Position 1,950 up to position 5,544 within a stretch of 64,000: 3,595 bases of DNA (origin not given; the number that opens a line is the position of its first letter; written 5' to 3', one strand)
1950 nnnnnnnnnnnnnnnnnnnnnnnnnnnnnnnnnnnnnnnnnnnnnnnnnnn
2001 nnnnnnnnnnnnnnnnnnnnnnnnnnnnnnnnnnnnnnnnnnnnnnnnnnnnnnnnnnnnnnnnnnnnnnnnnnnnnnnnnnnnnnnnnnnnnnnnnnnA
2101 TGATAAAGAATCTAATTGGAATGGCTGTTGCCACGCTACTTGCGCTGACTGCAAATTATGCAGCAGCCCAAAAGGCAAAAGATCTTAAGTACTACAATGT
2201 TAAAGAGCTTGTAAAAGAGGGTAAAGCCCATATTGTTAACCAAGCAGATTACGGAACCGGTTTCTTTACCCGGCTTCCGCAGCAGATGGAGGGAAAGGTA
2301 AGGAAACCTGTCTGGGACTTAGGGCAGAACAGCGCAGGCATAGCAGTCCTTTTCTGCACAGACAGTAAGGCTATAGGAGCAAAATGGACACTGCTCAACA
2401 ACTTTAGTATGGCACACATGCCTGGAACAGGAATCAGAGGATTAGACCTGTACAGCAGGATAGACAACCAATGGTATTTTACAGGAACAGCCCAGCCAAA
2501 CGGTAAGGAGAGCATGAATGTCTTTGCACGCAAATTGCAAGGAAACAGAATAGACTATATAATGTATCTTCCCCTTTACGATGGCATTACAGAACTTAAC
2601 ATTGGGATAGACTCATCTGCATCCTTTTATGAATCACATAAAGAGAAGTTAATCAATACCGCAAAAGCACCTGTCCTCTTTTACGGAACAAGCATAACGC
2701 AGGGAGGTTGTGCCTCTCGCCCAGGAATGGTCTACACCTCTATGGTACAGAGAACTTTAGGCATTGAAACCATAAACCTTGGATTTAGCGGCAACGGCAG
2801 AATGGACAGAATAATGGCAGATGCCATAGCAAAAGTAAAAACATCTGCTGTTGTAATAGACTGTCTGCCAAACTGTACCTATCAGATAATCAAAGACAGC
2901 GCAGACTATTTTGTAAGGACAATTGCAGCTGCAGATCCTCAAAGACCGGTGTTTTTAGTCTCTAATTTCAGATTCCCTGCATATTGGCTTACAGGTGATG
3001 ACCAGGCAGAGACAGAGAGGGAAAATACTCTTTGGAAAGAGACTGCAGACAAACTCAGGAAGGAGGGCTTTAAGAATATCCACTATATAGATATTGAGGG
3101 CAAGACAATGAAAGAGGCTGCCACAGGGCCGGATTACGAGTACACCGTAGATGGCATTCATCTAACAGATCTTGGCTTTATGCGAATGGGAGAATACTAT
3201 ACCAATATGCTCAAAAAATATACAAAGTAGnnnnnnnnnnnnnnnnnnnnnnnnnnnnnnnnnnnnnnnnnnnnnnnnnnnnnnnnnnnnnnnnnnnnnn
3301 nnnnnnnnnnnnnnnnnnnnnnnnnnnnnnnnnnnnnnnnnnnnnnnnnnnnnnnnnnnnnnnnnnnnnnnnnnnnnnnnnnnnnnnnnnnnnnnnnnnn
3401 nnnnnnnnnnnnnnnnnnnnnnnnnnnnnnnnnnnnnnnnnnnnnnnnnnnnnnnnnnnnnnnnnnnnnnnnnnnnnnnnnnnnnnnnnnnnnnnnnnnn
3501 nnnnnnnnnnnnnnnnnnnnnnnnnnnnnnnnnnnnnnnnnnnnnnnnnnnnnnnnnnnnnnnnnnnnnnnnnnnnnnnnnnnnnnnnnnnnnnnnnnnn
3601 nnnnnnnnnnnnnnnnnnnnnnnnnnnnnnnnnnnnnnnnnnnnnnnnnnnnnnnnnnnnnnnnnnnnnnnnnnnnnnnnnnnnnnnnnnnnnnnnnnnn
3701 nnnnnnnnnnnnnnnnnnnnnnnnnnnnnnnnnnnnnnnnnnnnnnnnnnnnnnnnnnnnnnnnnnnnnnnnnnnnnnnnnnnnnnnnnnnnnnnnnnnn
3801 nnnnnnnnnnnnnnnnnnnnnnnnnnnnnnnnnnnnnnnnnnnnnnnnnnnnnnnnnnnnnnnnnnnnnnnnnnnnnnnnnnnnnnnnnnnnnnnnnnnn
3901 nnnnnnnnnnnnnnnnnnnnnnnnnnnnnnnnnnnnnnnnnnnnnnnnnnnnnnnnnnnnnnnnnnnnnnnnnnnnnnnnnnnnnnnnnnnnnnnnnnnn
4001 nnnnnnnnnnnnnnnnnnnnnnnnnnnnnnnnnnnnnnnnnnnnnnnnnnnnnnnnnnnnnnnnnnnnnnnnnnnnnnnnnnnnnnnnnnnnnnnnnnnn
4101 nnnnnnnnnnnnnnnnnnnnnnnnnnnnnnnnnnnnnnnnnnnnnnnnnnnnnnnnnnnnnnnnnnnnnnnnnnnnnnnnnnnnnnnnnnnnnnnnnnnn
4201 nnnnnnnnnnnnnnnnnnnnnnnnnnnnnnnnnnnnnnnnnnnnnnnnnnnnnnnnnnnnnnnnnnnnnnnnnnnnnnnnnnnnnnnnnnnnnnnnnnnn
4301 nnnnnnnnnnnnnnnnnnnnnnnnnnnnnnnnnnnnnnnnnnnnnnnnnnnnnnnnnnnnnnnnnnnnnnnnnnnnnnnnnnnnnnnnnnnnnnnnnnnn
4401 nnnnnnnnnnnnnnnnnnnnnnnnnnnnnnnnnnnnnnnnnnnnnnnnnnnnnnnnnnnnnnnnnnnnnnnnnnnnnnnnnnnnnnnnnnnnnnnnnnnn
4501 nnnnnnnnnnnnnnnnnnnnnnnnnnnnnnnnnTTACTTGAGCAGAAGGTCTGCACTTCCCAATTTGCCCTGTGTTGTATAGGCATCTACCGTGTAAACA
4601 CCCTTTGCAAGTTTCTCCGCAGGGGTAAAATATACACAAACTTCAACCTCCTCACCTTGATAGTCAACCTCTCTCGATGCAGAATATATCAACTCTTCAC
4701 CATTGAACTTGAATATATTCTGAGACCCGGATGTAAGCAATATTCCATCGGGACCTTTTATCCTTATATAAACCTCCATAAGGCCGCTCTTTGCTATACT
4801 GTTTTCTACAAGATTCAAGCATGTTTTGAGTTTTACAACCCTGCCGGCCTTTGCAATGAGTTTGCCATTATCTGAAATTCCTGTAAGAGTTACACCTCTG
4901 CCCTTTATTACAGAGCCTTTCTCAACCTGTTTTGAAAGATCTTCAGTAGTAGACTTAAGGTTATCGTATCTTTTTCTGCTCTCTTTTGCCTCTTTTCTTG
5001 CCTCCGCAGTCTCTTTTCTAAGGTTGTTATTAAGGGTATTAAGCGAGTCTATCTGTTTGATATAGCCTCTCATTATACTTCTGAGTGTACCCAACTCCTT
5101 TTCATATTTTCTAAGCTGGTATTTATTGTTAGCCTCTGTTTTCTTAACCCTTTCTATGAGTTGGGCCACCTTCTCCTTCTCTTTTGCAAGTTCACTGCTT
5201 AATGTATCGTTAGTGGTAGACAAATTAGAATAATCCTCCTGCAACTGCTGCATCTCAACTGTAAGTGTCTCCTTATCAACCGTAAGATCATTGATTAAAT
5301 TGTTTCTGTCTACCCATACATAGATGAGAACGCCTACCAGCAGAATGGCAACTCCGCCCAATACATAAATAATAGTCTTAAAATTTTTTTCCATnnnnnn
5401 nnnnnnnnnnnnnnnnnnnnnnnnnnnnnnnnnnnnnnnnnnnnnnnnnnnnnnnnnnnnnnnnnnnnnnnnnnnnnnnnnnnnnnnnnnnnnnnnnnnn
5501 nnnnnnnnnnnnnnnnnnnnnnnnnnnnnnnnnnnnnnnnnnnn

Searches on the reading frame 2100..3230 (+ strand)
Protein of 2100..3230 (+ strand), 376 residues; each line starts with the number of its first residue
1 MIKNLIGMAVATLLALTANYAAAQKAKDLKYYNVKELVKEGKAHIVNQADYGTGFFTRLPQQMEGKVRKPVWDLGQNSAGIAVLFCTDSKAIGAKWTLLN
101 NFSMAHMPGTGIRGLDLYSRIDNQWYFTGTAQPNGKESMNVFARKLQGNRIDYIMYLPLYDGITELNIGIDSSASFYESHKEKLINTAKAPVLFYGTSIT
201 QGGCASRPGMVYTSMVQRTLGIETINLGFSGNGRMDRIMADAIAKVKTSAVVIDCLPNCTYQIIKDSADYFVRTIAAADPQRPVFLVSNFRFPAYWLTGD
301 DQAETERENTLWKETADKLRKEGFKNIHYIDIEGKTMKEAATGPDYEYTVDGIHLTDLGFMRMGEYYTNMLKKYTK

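Call 56: search_protein_families(library=pfam, proteins=[window:2100-3230:+])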
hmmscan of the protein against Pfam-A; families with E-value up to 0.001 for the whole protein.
window:2100-3230:+ (376 aa): 4 families
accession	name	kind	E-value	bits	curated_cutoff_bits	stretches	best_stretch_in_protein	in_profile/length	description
PF14606.12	Lipase_GDSL_3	-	1e-47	163.2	27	1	191-371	3-177/178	GDSL-like Lipase/Acylhydrolase family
PF14607.12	GxDLY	-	5.9e-39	133.6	27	1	30-176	2-146/146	N-terminus of Esterase_SGNH_hydro-type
PF13472.12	Lipase_GDSL_2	-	3.4e-09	37.9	32.9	1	194-359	1-175/178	GDSL-like Lipase/Acylhydrolase family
PF00657.28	Lipase_GDSL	-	0.00041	21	23.6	0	194-365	3-206/208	GDSL-like Lipase/Acylhydrolase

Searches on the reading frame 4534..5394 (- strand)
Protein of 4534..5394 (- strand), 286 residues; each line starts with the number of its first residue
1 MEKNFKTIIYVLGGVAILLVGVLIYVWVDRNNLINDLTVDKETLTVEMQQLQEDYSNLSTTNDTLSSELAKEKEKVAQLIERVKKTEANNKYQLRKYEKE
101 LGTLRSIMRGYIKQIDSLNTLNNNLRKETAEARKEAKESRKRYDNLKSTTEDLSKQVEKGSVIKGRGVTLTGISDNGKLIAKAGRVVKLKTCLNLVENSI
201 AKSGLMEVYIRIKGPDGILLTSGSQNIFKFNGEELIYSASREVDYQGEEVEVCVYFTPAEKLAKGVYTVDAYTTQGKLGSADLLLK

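Call 56: search_protein_families(library=pfam, proteins=[window:4534-5394:-])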
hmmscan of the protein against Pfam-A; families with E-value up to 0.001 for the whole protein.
window:4534-5394:- (286 aa): 1 family
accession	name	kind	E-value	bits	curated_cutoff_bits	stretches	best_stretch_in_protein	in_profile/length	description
PF06103.16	DUF948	-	0.00019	22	37.2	0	13-89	7-83/89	Bacterial protein of unknown function (DUF948)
